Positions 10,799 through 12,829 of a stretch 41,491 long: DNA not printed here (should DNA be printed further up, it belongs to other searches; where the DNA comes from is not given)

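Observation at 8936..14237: Four-gene operon coupling a long rSAM/SPASM enzyme to two zinc-ribbon membrane proteins (one LRR-bearing) and a poly-Asn-tailed small protein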

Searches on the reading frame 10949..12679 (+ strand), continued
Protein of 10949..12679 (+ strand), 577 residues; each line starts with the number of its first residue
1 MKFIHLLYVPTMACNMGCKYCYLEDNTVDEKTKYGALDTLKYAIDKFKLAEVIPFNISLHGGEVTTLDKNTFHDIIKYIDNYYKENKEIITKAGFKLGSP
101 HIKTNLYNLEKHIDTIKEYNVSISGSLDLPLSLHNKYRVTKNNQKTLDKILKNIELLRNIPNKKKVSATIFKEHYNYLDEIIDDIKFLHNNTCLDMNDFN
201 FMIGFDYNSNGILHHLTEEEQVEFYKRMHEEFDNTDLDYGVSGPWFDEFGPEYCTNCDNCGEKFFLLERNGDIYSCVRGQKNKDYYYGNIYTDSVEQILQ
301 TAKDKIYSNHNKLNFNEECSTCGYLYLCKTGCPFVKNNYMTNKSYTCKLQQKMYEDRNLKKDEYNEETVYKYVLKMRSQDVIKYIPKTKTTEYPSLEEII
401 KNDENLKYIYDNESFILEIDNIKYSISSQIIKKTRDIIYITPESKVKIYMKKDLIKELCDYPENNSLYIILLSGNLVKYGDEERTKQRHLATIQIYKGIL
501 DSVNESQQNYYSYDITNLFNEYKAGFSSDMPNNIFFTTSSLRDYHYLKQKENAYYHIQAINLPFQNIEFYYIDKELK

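Call 30: predict_structure(alignment_id=A1)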
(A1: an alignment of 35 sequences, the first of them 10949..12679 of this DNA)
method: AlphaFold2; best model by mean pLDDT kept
length: 577 residues; sequences in the alignment: 35
mean_pLDDT: 63.6   pTM: 0.51
mean pLDDT of the five models: 63.6, 62.6, 60.4, 54.8, 49.4
residues with pLDDT >= 90: 36; 70-90: 235; 50-70: 136; < 50: 170
segments of 3 or more residues with pLDDT < 50: 13-31, 204-210, 239-286, 304-345, 361-391, 430-433, 482-484, 556-563, 575-577
pLDDT, mean of each block of 10 residues (from residue 1): 74 43 43 74 86 82 76 94 91 75 77 89 70 66 71 77 60 73 77 59 43 64 77 62 36 28 24 29 45 62 43 37 36 30 49 61 39 31 36 61 75 85 71 64 89 71 75 77 66 86 71 90 87 85 72 51 67 61
secondary structure, 60 per line:
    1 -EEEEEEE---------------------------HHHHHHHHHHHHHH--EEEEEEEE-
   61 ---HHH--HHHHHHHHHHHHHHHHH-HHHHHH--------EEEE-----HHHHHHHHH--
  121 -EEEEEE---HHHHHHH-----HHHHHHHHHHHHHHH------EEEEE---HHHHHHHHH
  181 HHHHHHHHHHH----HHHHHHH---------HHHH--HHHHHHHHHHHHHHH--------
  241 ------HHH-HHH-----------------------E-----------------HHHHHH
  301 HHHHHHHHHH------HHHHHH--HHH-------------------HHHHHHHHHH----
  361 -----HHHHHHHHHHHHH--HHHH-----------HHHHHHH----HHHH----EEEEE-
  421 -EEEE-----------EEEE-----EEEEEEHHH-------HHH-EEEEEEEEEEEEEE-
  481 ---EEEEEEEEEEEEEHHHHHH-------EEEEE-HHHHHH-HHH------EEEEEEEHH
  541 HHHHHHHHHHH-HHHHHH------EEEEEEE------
elements in order: E2-8 H36-49 E52-59 H69-85 H87-92 E101-104 H110-118 E122-127 H131-137 H143-157 E164-168 H172-191 H196-202 H212-215 H218-232 H295-310 H317-322 H347-356 H366-378 H381-384 H396-402 H407-410 E415-419 E422-425 E437-440 E446-451 E466-479 E484-496 H497-502 E510-514 H516-521 E532-538 H539-551 H553-558 E565-571
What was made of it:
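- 12026..12679 (+): B: family-specific C-terminal extension (aa 360-577), an alpha/beta domain proposed to dock the substrate tail. In the AF2 model, residues about 400-555 have pLDDT 64-90 in 10-residue blocks (call 30).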

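Call 37: fold_search(model_id=the predicted structure, library=pdb)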
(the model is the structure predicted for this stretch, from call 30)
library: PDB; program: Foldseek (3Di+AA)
matches with E <= 10: 1340; with E <= 0.001: 9
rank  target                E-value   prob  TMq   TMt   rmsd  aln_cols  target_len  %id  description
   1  4k38_A                3.4e-05  1.00  0.38  0.55   7.9       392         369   19  Native anSMEcpe with bound AdoMet and Kp18Cys peptide (released 2013-05-08)
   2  4k39_A                4.3e-05  1.00  0.39  0.57   7.8       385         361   18  Native anSMEcpe with bound AdoMet and Cp18Cys peptide (released 2013-05-08)
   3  4k36_A                5.1e-05  1.00  0.39  0.55   9.9       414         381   17  His6 tagged anSMEcpe with bound AdoMet (released 2013-05-08)
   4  4k37_B                5.8e-05  1.00  0.37  0.54   7.8       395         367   18  Native anSMEcpe with bound AdoMet (released 2013-05-08)
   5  4k37_A                6.5e-05  1.00  0.39  0.57   7.4       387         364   18  Native anSMEcpe with bound AdoMet (released 2013-05-08)
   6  4k39_B                1.3e-04  1.00  0.38  0.56   8.1       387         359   18  Native anSMEcpe with bound AdoMet and Cp18Cys peptide (released 2013-05-08)
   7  4k38_B                1.5e-04  1.00  0.38  0.55   7.6       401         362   18  Native anSMEcpe with bound AdoMet and Kp18Cys peptide (released 2013-05-08)
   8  4k36_B                2.3e-04  1.00  0.39  0.57   7.2       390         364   18  His6 tagged anSMEcpe with bound AdoMet (released 2013-05-08)
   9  7vob                  6.6e-04  1.00  0.22  0.36   5.4       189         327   18  The crystal structure of a Radical SAM Enzyme BlsE involved in the Biosynthesis of Blasticidin S (released 2022-05-04)
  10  5why_B                3.7e-03  1.00  0.36  0.46   8.3       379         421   20  Structural Insights into Thioether Bond Formation in the Biosynthesis of Sactipeptides (released 2017-07-26)
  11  3blf                  7.5e-03  0.99  0.21  0.34   7.0       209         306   14  Crystal structure of the catalytic domain of LiCMS in complexed with pyruvate (released 2008-11-11)
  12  3ble                  8.4e-03  1.00  0.22  0.37   6.3       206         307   14  Crystal structure of the catalytic domain of LiCMS in complexed with malonate (released 2008-11-11)
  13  6b4c_C                1.0e-02  0.98  0.19  0.37   6.7       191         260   13  Structure of Viperin from Trichoderma virens (released 2018-07-25)
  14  5v1q_A                1.2e-02  0.99  0.22  0.29   5.3       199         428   18  Crystal structure of Streptococcus suis SuiB (released 2017-08-30)
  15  9gmc_A                1.3e-02  0.95  0.33  0.46   9.1       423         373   13  Crystal structure of the complex formed between the radical SAM protein ChlB and the R3A mutant of ChlA (released 2025-06-25)
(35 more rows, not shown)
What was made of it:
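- On Radical SAM superfamily (PF04055): The core superposes on anSME (call 37).
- Tried and rejected: The SPASM region was poorly modelled (calls 30, 37).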

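Call 49: search_protein_families(library=phrogs, proteins=[window:10949-12679:+], max_evalue=0.01)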
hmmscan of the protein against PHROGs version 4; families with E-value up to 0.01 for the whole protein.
window:10949-12679:+ (577 aa): 2 families
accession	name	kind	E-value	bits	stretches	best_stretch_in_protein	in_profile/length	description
phrog_1802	-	other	1.5e-38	134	1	9-571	49-551/556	radical SAM domain-containing protein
phrog_626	-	DNA, RNA and nucleotide metabolism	1.2e-05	25.9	1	13-147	25-151/164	anaerobic ribonucleotide reductase small subunit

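Call 64: search_solved_structures(query=window:10949-12679:+, max_evalue=1, show_alignments=2)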
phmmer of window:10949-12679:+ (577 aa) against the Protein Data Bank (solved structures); distinct sequences matched with E-value up to 1: 3.
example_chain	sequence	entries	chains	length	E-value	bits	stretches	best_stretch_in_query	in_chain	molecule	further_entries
5l0p_A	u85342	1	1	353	0.032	16.1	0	89-133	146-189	Transcription factor ETV6, Transcription factor ETV6, Transcription factor ETV6, Ferric up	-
4wbd_A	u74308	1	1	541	0.088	14.6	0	393-443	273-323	BSHC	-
7n2b_A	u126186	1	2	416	0.93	11.3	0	89-134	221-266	Transcription factor ETV6,Transcription factor ETV6,Transcription factor ETV6,3TEL-rigid-D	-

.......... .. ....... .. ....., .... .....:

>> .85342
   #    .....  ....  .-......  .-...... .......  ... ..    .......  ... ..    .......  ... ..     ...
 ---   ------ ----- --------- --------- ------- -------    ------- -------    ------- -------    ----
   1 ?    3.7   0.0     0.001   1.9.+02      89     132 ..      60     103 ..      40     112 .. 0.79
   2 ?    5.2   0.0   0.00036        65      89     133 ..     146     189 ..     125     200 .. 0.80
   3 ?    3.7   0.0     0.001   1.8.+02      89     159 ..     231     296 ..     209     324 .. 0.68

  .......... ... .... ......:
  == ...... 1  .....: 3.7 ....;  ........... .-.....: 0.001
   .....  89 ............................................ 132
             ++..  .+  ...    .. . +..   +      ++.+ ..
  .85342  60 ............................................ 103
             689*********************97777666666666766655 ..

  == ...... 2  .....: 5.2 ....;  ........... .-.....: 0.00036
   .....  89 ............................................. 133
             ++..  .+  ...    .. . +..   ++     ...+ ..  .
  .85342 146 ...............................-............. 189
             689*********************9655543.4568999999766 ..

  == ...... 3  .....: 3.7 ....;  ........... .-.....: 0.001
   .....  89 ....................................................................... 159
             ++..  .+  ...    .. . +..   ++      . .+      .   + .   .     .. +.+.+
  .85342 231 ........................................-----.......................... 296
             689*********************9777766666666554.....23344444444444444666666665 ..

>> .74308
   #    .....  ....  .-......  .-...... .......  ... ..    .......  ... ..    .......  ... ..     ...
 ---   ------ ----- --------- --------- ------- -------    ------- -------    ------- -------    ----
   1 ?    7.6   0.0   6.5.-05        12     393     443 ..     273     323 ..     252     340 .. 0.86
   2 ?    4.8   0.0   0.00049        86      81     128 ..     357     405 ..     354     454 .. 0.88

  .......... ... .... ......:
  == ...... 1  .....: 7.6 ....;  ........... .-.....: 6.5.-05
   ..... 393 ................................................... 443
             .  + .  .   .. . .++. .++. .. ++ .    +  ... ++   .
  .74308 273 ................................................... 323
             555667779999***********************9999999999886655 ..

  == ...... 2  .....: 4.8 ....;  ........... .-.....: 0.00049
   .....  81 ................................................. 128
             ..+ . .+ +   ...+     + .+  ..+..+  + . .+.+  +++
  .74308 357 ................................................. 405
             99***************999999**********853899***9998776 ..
